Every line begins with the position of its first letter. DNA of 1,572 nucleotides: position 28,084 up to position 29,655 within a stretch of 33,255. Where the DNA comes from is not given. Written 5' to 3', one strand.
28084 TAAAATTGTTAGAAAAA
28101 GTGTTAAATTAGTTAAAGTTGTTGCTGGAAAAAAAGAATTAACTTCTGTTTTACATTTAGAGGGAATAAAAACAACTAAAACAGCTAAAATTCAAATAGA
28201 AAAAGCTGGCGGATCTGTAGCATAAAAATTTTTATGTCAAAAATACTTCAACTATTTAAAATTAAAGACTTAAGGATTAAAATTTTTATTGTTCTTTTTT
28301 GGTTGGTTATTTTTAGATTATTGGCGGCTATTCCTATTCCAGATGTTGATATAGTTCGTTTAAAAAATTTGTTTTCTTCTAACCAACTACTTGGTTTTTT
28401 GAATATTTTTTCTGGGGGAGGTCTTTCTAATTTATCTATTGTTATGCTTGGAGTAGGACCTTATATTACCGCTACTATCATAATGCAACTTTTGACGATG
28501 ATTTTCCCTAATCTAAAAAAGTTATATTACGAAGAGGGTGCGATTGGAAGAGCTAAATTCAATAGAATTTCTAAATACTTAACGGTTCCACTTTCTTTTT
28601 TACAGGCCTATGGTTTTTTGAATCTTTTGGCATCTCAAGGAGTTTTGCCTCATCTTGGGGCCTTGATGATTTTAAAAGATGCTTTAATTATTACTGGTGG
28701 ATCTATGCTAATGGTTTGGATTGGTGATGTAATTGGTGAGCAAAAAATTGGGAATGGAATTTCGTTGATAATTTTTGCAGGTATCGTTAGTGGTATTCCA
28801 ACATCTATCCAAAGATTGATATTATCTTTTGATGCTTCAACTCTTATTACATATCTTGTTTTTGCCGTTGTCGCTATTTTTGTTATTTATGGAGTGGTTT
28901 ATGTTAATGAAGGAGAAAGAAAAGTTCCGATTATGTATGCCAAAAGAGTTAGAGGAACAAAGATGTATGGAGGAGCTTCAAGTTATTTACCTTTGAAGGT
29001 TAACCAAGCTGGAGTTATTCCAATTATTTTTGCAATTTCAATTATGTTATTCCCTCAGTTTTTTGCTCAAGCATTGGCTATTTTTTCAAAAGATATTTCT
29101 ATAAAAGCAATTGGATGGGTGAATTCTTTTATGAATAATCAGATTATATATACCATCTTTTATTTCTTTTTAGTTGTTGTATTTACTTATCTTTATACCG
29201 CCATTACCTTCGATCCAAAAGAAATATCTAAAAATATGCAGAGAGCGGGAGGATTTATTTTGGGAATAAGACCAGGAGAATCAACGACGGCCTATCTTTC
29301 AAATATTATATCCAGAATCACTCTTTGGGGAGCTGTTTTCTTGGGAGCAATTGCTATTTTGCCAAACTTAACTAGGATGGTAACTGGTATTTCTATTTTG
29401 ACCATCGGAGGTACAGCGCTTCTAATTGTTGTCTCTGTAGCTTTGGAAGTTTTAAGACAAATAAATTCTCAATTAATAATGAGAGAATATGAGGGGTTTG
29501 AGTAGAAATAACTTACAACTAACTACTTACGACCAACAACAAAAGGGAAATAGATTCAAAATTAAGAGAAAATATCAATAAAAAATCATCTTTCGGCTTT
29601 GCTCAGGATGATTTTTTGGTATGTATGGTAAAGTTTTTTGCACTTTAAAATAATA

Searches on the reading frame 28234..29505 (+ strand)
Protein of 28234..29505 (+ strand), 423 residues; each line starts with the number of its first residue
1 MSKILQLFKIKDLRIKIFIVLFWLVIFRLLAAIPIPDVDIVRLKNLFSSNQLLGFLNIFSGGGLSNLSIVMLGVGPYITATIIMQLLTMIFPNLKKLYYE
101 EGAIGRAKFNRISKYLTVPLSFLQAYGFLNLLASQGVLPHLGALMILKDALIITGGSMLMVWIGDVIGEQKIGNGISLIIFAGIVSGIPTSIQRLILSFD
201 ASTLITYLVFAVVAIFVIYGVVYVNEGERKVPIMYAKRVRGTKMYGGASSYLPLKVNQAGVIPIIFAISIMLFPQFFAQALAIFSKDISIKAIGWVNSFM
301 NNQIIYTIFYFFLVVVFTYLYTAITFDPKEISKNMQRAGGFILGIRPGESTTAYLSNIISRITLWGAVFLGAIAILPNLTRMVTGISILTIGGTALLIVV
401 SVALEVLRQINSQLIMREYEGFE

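Call 12: find_encoding_contigs(protein=window:28234-29505:+, flank=10000, max_places=10)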
Protein window:28234-29505:+ (423 aa): 14 contigs read that carry it; 10 places shown.
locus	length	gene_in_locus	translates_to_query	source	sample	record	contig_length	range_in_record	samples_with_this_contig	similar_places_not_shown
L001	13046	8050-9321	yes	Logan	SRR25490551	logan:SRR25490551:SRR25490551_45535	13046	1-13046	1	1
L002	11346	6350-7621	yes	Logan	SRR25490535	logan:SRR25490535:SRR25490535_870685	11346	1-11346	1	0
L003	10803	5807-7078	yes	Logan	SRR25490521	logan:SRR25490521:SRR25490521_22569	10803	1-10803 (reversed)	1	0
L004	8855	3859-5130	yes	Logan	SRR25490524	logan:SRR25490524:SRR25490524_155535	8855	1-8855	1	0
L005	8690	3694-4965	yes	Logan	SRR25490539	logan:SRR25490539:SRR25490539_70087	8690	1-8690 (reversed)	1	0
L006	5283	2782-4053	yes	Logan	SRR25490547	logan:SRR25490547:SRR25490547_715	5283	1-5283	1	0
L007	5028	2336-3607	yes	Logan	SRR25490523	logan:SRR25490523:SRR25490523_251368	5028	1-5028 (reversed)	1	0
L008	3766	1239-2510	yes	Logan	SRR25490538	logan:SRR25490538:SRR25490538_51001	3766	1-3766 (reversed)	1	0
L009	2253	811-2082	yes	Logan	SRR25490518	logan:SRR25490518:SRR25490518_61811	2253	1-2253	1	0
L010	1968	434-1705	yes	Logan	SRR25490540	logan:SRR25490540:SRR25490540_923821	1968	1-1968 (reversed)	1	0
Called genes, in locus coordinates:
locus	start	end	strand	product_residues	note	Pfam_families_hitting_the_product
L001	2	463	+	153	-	?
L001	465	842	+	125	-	PF00276:Ribosomal_L23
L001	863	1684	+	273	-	PF00181:Ribosomal_L2_N, PF03947:Ribosomal_L2_C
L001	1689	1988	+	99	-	PF00203:Ribosomal_S19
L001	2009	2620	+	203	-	PF00237:Ribosomal_L22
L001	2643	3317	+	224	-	PF07650:KH_2, PF05316:VAR1 (faint), PF00189:Ribosomal_S3_C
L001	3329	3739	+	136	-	PF00252:Ribosomal_L16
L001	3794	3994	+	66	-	PF00831:Ribosomal_L29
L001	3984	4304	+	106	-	PF00366:Ribosomal_S17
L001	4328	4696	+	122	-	PF00238:Ribosomal_L14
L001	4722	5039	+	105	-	PF00467:KOW (weak), PF17136:ribosomal_L24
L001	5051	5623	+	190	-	PF00281:Ribosomal_L5, PF00673:Ribosomal_L5_C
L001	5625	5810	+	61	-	PF00253:Ribosomal_S14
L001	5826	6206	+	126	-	PF00410:Ribosomal_S8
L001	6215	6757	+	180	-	PF00347:Ribosomal_L6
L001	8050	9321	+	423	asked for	PF00344:SecY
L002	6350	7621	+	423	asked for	PF00344:SecY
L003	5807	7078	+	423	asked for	PF00344:SecY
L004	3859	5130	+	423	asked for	PF00344:SecY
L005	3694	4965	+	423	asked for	PF00344:SecY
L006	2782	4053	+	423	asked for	PF00344:SecY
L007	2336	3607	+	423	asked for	PF00344:SecY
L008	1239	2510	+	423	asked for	PF00344:SecY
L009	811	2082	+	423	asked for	PF00344:SecY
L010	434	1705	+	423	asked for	PF00344:SecY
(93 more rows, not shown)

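Call 20: find_homologous_proteins(query=window:28234-29505:+, max_evalue=1e-30)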
Query window:28234-29505:+ (423 aa): 8000 proteins with E <= 1e-30 among 8000 candidates; the best 120 are listed.
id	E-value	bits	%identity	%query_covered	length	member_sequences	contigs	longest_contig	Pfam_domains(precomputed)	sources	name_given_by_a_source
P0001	9.1e-219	745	82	100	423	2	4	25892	PF00344.26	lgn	-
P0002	7.5e-218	742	81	100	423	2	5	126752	PF00344.26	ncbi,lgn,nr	ncbi:MAG: preprotein translocase subunit SecY [Candidatus Pacebacteria bacterium]|nr:preprotein tran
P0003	1.5e-209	714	78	100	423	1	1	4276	PF00344.26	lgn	-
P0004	1.2e-208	711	78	100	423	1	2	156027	PF00344.26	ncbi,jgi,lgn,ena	ncbi:MAG: preprotein translocase subunit SecY [Candidatus Paceibacterota bacterium]|jgi:preprotein t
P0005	1.3e-207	708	78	100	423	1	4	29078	PF00344.26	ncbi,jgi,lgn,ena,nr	ncbi:MAG TPA: preprotein translocase subunit SecY [Candidatus Paceibacterota bacterium]|nr:preprotei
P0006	7.0e-207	706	77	100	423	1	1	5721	PF00344.26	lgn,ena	-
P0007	1.3e-206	705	77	100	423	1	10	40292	PF00344.26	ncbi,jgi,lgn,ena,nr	ncbi:MAG: Protein translocase subunit SecY [Parcubacteria group bacterium GW2011_GWB1_43_8b]|nr:MAG:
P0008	2.9e-206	704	77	100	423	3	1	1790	PF00344.26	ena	-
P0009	3.9e-206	703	77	100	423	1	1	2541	PF00344.26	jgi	-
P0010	2.9e-205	700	76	100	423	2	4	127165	PF00344.26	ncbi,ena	-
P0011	4.3e-205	700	76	100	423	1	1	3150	PF00344.26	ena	-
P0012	5.1e-205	699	76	100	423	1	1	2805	PF00344.26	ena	-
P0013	1.3e-204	698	77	99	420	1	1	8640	PF00344.26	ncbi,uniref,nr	ncbi:preprotein translocase subunit SecY [Candidatus Wolfebacteria bacterium GWA1_42_9]|uniref:Prote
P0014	1.7e-204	698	77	100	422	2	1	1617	PF00344.26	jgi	jgi:preprotein translocase subunit SecY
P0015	1.9e-204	698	76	100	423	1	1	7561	PF00344.26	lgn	-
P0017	6.6e-204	696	77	100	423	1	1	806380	PF00344.26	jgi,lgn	jgi:preprotein translocase subunit SecY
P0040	6.8e-196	669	74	100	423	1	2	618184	PF00344.26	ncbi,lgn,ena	-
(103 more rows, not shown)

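Call 21: find_encoding_contigs(protein=P0002, flank=10000, max_places=2)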
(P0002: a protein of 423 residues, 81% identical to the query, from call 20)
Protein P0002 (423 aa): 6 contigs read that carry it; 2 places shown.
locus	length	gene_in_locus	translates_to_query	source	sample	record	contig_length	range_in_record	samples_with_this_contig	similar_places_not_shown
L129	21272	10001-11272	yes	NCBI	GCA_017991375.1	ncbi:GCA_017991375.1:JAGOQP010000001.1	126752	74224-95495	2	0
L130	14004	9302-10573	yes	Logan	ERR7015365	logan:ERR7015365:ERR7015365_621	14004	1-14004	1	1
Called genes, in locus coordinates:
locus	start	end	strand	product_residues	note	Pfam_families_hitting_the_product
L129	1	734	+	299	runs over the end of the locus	-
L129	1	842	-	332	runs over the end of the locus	-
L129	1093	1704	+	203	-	PF00297:Ribosomal_L3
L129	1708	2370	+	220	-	PF00573:Ribosomal_L4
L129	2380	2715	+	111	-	PF00276:Ribosomal_L23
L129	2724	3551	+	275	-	PF00181:Ribosomal_L2_N, PF03947:Ribosomal_L2_C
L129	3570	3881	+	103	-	PF00203:Ribosomal_S19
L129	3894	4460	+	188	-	PF00237:Ribosomal_L22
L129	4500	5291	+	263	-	PF07650:KH_2, PF00189:Ribosomal_S3_C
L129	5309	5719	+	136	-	PF00252:Ribosomal_L16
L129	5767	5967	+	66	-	PF00831:Ribosomal_L29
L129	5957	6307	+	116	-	PF00366:Ribosomal_S17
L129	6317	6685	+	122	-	PF00238:Ribosomal_L14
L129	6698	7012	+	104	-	PF00467:KOW, PF17136:ribosomal_L24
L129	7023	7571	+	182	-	PF00281:Ribosomal_L5, PF00673:Ribosomal_L5_C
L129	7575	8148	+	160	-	PF00410:Ribosomal_S8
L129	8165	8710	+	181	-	PF00347:Ribosomal_L6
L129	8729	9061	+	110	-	PF00861:Ribosomal_L18p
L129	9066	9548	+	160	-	PF00333:Ribosomal_S5, PF03719:Ribosomal_S5_C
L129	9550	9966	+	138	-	PF00828:Ribosomal_L27A (weak)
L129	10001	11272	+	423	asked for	PF00344:SecY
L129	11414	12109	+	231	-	PF00406:ADK, PF13207:AAA_17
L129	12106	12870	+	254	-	PF00557:Peptidase_M24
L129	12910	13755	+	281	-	PF00535:Glycos_transf_2, PF13641:Glyco_tranf_2_3 (faint)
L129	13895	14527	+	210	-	-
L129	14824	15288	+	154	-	PF03449:GreA_GreB_N, PF01272:GreA_GreB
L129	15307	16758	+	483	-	PF01336:tRNA_anti-codon, PF00152:tRNA-synt_2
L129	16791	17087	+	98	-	PF05635:23S_rRNA_IVP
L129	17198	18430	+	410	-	PF02403:Seryl_tRNA_N, PF00587:tRNA-synt_2b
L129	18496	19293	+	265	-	-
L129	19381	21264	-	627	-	PF13231:PMT_2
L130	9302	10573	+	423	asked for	PF00344:SecY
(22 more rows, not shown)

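Call 22: find_encoding_contigs(protein=P0004, flank=10000, max_places=1)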
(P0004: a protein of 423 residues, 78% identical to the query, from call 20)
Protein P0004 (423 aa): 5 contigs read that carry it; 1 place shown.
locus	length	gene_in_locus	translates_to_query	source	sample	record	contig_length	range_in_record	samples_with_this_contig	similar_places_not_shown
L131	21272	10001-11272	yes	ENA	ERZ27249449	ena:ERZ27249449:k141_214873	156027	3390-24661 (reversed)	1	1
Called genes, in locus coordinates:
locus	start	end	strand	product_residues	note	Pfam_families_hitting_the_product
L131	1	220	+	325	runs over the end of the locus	PF10343:Q_salvage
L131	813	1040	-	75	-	-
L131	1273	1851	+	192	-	PF00297:Ribosomal_L3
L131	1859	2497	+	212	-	PF00573:Ribosomal_L4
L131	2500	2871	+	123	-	PF00276:Ribosomal_L23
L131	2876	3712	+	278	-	PF00181:Ribosomal_L2_N, PF03947:Ribosomal_L2_C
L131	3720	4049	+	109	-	PF00203:Ribosomal_S19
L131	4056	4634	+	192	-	PF00237:Ribosomal_L22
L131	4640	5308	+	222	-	PF07650:KH_2, PF05316:VAR1 (weak), PF00189:Ribosomal_S3_C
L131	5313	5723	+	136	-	PF00252:Ribosomal_L16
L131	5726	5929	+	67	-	PF00831:Ribosomal_L29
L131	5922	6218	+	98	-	PF00366:Ribosomal_S17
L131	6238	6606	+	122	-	PF00238:Ribosomal_L14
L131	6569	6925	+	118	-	PF00467:KOW, PF17136:ribosomal_L24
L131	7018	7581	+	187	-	PF00281:Ribosomal_L5, PF00673:Ribosomal_L5_C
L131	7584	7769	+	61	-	PF00253:Ribosomal_S14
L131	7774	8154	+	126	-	PF00410:Ribosomal_S8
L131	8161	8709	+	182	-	PF00347:Ribosomal_L6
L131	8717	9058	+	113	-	PF00861:Ribosomal_L18p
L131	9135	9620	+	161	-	PF00333:Ribosomal_S5, PF03719:Ribosomal_S5_C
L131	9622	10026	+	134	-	-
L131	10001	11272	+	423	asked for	PF00344:SecY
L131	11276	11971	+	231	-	PF00406:ADK, PF13207:AAA_17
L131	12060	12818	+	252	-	PF00557:Peptidase_M24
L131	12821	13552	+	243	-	PF00535:Glycos_transf_2, PF10111:Glyco_tranf_2_2, PF13641:Glyco_tranf_2_3 (weak)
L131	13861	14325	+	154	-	PF03449:GreA_GreB_N, PF01272:GreA_GreB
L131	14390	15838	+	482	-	PF13742:tRNA_anti_2 (faint), PF01336:tRNA_anti-codon, PF00152:tRNA-synt_2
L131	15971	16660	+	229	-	-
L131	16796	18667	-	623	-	PF02366:PMT, PF13231:PMT_2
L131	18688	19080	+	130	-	-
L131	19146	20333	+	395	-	PF00579:tRNA-synt_1b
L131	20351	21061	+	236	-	PF12686:DUF3800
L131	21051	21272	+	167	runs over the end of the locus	-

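Call 23: find_encoding_contigs(protein=P0017, flank=10000, max_places=1)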
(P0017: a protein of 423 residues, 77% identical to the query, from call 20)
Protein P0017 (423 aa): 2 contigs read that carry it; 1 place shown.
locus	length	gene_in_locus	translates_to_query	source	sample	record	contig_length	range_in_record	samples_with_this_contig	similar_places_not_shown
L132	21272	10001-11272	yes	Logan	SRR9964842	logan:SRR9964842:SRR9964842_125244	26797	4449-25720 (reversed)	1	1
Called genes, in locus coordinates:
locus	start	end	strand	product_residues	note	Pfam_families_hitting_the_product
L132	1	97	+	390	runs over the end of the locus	?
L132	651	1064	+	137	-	-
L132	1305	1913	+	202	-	PF00297:Ribosomal_L3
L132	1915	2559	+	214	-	PF00573:Ribosomal_L4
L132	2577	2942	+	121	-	PF00276:Ribosomal_L23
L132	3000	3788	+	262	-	PF00181:Ribosomal_L2_N, PF03947:Ribosomal_L2_C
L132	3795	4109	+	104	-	PF00203:Ribosomal_S19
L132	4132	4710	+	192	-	PF00237:Ribosomal_L22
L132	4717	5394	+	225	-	PF07650:KH_2, PF00189:Ribosomal_S3_C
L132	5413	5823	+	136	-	PF00252:Ribosomal_L16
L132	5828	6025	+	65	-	PF00831:Ribosomal_L29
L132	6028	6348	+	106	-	PF00366:Ribosomal_S17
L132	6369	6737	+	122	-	PF00238:Ribosomal_L14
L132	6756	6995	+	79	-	PF00467:KOW, PF17136:ribosomal_L24 (weak)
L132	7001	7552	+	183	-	PF00281:Ribosomal_L5, PF00673:Ribosomal_L5_C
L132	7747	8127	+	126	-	PF00410:Ribosomal_S8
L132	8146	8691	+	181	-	PF00347:Ribosomal_L6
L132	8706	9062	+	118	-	PF00861:Ribosomal_L18p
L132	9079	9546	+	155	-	PF00333:Ribosomal_S5, PF03719:Ribosomal_S5_C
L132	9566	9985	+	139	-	PF00828:Ribosomal_L27A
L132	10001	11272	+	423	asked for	PF00344:SecY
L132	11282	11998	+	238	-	PF00406:ADK, PF13207:AAA_17, PF13671:AAA_33 (faint)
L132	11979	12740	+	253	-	PF00557:Peptidase_M24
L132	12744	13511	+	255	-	PF00535:Glycos_transf_2, PF10111:Glyco_tranf_2_2 (weak), PF13641:Glyco_tranf_2_3 (weak)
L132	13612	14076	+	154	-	PF03449:GreA_GreB_N, PF01272:GreA_GreB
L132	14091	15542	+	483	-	PF01336:tRNA_anti-codon, PF01409:tRNA-synt_2d (faint), PF00152:tRNA-synt_2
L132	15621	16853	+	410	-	PF02403:Seryl_tRNA_N, PF00587:tRNA-synt_2b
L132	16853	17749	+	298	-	-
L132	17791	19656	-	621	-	PF13231:PMT_2 (weak)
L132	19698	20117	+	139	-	-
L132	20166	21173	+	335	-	PF01926:MMR_HSR1, PF02421:FeoB_N, PF06071:YchF-GTPase_C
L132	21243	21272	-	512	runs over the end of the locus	-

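Call 24: find_encoding_contigs(protein=P0040, flank=10000, max_places=1)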
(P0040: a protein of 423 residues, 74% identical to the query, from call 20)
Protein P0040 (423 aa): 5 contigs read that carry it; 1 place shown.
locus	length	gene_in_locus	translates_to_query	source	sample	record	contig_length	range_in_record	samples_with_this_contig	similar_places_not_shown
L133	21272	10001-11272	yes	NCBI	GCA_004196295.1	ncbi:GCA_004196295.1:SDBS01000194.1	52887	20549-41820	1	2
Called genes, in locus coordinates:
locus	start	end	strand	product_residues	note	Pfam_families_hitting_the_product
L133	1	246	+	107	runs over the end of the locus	PF00338:Ribosomal_S10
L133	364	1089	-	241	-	-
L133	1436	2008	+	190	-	PF00297:Ribosomal_L3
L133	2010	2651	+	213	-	PF00573:Ribosomal_L4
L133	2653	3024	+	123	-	PF00276:Ribosomal_L23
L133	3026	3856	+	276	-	PF00181:Ribosomal_L2_N, PF03947:Ribosomal_L2_C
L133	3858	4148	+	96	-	PF00203:Ribosomal_S19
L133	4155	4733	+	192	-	PF00237:Ribosomal_L22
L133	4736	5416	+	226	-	PF07650:KH_2, PF00189:Ribosomal_S3_C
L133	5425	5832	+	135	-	PF00252:Ribosomal_L16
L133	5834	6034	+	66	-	PF00831:Ribosomal_L29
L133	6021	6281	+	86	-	PF00366:Ribosomal_S17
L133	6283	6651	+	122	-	PF00238:Ribosomal_L14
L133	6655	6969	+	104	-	PF00467:KOW, PF17136:ribosomal_L24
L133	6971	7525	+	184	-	PF00281:Ribosomal_L5, PF00673:Ribosomal_L5_C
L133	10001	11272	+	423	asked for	PF00344:SecY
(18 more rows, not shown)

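Call 50: find_encoding_contigs(protein=P0001, flank=10000, max_places=2)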
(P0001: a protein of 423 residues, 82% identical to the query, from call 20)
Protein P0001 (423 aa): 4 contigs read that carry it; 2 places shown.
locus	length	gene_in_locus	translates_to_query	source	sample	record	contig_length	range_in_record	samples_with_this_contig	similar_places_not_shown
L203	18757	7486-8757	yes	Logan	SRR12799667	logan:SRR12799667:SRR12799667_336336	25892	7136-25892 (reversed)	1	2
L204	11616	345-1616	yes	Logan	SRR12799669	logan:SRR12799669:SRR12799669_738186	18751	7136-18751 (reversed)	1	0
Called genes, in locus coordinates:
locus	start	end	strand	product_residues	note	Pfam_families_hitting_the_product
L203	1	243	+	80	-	?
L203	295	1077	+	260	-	PF00181:Ribosomal_L2_N, PF03947:Ribosomal_L2_C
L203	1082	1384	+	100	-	PF00203:Ribosomal_S19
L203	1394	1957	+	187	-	PF00237:Ribosomal_L22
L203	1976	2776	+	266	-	PF07650:KH_2, PF00189:Ribosomal_S3_C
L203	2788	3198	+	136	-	PF00252:Ribosomal_L16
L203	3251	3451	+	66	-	PF00831:Ribosomal_L29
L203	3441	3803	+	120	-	PF00366:Ribosomal_S17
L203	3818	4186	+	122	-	PF00238:Ribosomal_L14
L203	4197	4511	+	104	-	PF22682:Ribosomal_uL24m-like (weak), PF00467:KOW, PF17136:ribosomal_L24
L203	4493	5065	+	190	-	PF00281:Ribosomal_L5, PF00673:Ribosomal_L5_C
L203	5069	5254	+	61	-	PF00253:Ribosomal_S14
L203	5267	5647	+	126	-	PF00410:Ribosomal_S8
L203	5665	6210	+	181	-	PF00347:Ribosomal_L6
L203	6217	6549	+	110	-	PF00861:Ribosomal_L18p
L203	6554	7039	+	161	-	PF00333:Ribosomal_S5, PF03719:Ribosomal_S5_C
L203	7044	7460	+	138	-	PF00828:Ribosomal_L27A (weak)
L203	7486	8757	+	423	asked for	PF00344:SecY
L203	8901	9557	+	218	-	PF00406:ADK, PF13207:AAA_17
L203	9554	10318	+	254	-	PF00557:Peptidase_M24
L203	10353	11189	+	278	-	PF13641:Glyco_tranf_2_3 (weak), PF00535:Glycos_transf_2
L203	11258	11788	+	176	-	PF03449:GreA_GreB_N, PF01272:GreA_GreB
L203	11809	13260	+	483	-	PF01336:tRNA_anti-codon, PF00152:tRNA-synt_2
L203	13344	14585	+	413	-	PF02403:Seryl_tRNA_N, PF00587:tRNA-synt_2b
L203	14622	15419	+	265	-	-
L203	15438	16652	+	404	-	PF13385:Laminin_G_3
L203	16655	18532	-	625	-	PF02366:PMT, PF13231:PMT_2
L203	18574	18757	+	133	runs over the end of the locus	-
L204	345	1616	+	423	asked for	PF00344:SecY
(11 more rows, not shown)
